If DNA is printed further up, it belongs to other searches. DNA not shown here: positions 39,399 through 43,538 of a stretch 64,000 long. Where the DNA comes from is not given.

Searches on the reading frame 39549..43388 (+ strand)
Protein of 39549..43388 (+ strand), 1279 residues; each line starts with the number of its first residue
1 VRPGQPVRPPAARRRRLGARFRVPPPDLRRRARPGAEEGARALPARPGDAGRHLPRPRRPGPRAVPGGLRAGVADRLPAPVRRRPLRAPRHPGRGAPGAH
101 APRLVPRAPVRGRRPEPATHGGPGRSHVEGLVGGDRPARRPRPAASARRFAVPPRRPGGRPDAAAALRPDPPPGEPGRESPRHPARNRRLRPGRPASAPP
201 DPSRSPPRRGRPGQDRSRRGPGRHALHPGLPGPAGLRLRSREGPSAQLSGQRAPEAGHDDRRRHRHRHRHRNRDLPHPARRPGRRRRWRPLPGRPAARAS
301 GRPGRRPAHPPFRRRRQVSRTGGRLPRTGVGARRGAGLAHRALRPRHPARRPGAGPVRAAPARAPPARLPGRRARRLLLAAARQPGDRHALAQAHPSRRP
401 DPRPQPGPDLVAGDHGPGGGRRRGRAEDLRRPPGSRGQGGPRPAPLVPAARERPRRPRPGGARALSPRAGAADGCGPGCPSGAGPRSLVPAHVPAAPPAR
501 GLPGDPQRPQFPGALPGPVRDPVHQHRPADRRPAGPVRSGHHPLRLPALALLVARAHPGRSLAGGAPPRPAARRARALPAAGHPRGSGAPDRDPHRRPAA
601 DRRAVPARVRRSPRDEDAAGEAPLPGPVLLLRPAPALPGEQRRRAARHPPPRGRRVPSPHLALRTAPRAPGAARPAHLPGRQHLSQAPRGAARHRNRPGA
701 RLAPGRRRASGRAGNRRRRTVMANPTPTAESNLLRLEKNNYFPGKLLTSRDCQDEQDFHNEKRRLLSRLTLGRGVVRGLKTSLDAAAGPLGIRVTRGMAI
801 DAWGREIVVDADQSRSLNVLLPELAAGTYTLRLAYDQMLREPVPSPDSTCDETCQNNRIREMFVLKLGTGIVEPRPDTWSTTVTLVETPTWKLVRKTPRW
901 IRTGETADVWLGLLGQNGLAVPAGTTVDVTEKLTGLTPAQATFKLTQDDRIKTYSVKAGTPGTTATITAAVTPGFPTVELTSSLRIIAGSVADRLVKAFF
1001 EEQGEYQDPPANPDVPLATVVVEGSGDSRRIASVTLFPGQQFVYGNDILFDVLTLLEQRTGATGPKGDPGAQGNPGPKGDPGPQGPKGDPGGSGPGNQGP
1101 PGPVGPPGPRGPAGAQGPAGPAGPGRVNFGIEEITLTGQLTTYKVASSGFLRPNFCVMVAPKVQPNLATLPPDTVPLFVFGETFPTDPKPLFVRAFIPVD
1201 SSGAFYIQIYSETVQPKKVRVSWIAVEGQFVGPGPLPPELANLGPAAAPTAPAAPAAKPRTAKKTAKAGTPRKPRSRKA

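Call 62: search_protein_families(library=pfam, proteins=[window:39549-43388:+], max_evalue=0.001)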
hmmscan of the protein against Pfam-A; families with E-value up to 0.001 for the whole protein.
window:39549-43388:+ (1279 aa): 1 family
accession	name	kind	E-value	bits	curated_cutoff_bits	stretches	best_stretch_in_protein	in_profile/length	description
PF01391.23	Collagen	-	0.00024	21.2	27.2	1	1064-1121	1-59/60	Collagen triple helix repeat (20 copies)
